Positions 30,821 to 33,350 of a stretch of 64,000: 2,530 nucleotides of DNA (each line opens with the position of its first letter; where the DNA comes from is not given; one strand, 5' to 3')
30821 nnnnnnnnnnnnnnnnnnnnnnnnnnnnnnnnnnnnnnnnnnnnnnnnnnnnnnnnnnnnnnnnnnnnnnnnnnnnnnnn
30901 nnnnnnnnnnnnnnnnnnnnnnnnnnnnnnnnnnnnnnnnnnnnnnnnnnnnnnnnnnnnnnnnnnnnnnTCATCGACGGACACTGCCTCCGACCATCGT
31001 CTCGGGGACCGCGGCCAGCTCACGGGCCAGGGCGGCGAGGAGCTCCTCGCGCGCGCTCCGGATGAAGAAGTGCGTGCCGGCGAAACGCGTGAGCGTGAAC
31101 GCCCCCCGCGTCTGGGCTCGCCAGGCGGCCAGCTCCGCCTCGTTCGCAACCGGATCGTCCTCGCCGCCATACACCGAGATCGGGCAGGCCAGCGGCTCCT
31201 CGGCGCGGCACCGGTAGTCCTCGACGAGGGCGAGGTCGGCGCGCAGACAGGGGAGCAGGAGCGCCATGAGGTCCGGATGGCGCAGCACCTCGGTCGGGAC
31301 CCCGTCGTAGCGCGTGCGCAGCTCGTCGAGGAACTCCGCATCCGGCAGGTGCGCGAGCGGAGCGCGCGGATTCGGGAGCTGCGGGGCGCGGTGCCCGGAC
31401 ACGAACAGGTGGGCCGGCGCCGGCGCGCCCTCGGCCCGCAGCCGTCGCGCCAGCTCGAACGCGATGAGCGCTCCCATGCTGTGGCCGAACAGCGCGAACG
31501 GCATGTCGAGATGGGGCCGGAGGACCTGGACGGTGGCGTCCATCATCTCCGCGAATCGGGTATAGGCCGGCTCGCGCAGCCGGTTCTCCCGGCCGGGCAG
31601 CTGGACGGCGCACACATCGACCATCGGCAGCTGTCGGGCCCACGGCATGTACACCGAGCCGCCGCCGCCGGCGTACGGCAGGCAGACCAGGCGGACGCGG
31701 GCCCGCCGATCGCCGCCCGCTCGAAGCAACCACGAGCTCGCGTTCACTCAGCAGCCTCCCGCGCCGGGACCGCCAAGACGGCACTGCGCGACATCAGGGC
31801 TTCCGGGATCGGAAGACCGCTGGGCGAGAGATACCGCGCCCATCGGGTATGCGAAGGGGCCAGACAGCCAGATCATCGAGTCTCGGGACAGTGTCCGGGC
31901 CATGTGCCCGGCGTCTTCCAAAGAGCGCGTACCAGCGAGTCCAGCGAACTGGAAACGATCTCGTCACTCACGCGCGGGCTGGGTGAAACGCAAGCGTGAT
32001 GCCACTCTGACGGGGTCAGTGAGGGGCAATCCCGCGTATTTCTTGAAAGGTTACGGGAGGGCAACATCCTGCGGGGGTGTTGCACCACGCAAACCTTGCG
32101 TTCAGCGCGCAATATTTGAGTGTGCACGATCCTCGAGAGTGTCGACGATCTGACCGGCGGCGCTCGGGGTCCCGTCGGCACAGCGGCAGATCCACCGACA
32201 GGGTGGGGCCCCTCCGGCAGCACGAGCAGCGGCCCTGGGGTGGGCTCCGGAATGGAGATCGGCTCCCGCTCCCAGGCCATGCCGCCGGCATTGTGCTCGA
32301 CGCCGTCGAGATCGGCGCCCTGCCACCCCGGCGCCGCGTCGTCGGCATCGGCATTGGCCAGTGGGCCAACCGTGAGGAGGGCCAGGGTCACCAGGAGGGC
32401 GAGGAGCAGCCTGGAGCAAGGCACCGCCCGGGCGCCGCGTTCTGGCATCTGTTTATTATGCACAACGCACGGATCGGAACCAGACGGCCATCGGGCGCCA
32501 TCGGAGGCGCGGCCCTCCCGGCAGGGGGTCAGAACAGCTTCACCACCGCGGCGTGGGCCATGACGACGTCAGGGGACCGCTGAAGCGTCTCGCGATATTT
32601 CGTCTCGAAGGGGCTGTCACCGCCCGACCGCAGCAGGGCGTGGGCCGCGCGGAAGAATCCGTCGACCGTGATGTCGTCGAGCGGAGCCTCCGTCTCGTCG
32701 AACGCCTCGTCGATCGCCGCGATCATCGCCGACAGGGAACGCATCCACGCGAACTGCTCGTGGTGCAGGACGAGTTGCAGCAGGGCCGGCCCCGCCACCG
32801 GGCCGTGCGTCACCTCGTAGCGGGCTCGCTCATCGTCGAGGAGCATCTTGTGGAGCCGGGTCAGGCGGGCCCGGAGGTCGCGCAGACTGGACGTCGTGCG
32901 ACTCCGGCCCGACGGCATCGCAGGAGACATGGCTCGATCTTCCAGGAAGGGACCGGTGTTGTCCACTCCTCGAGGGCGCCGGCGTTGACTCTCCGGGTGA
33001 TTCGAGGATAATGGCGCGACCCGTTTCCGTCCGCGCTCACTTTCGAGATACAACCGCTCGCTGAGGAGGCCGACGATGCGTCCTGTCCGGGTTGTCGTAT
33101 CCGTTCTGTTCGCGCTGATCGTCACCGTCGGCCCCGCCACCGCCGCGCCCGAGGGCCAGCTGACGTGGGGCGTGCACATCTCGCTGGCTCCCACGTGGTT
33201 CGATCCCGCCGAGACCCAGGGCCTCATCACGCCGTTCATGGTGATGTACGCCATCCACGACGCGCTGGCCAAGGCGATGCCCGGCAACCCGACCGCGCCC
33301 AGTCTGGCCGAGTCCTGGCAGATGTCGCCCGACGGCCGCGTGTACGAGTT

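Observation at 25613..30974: First PKS subunit has no loading module, no N-terminal docking helix and a catalytically degenerate DH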

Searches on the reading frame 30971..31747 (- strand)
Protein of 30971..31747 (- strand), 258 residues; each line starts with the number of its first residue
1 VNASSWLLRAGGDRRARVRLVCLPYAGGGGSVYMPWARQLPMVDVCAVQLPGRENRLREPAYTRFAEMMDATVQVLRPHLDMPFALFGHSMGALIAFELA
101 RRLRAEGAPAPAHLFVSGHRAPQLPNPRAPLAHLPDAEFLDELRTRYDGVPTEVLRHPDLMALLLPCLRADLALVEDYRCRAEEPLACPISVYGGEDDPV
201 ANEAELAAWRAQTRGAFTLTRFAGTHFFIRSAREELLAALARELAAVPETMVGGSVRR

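Call 5: search_protein_families(library=pfam, proteins=[window:30971-31747:-], max_evalue=0.01)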
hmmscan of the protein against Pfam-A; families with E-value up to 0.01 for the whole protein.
window:30971-31747:- (258 aa): 6 families
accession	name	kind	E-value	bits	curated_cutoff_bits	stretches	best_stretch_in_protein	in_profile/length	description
PF00975.26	Thioesterase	-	3.2e-49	168.6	26.4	1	19-240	2-222/226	Thioesterase domain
PF12697.13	Abhydrolase_6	-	2.4e-06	28.8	26.3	1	22-238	3-216/217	Alpha/beta hydrolase family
PF00561.26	Abhydrolase_1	-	5.1e-05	23.5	25.8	1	60-102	48-89/245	alpha/beta hydrolase fold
PF20408.4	Abhydrolase_11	-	0.00012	22.4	27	0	62-109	57-103/193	Alpha/beta hydrolase domain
PF12146.15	Hydrolase_4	-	0.00014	21.7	27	1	64-103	57-97/239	Serine aminopeptidase, S33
PF07859.19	Abhydrolase_3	-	0.0042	17.3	25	0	83-215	72-193/210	alpha/beta hydrolase fold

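Call 11: find_encoding_contigs(protein=window:30974-31747:-, flank=10000, max_places=6)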
Protein window:30974-31747:- (258 aa): 2 contigs read that carry it; 2 places shown.
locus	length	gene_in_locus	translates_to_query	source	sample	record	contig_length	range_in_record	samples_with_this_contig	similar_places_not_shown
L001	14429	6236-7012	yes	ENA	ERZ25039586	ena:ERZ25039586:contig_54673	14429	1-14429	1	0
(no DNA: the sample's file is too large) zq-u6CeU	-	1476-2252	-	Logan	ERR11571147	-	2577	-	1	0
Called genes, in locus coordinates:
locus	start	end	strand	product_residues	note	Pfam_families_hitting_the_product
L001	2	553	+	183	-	?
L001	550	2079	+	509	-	PF00501:AMP-binding, PF13193:AMP-binding_C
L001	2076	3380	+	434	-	PF09084:NMT1 (weak), PF16868:NMT1_3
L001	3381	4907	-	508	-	PF00496:SBP_bac_5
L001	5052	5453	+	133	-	-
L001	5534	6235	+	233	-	-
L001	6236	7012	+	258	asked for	PF12697:Abhydrolase_6 (weak), PF00975:Thioesterase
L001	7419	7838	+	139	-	PF00109:ketoacyl-synt, PF00108:Thiolase_N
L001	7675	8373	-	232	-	-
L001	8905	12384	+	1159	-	PF00698:Acyl_transf_1, PF22953:SpnB_Rossmann, PF00106:adh_short, PF08659:KR, PF13561:adh_short_C2, PF00550:PP-binding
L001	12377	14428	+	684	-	?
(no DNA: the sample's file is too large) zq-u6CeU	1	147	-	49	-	?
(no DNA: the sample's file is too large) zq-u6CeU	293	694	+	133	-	-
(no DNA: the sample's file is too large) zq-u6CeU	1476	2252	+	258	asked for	PF12697:Abhydrolase_6 (weak), PF00975:Thioesterase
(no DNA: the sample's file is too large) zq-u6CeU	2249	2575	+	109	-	?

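Call 19: search_protein_families(library=pfam, proteins=[L001:5534-6235:+, L001:5052-5453:+], max_evalue=1)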
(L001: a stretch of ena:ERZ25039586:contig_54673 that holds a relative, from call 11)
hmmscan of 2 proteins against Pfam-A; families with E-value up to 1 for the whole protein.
L001:5534-6235:+ (233 aa): 0 families

L001:5052-5453:+ (133 aa): 0 families

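Call 65: search_protein_families(library=ncbifam, proteins=[window:30974-31747:-, L001:5534-6235:+], max_evalue=0.001)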
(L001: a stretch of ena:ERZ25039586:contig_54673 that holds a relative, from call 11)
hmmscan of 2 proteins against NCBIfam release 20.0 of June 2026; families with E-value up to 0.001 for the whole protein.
window:30974-31747:- (258 aa): 2 families
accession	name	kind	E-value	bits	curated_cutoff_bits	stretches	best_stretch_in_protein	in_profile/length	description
NF051488.1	bifunc_PcaDC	exception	6.3e-05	22.3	390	0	17-102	12-98/375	bifunctional 3-oxoadipate enol-lactonase/4-carboxymuconolactone decarboxylase PcaDC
NF040607.1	mycolic_Pks13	equivalog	0.00013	19.5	2100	1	11-108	1416-1506/1680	polyketide synthase Pks13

L001:5534-6235:+ (233 aa): 0 families

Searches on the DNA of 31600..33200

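Call 72: search_rna_families(source=window, start=31600, end=33200, threshold=evalue, max_evalue=1)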
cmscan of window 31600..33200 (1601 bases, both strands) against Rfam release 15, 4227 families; matches with E-value up to 1: 0.
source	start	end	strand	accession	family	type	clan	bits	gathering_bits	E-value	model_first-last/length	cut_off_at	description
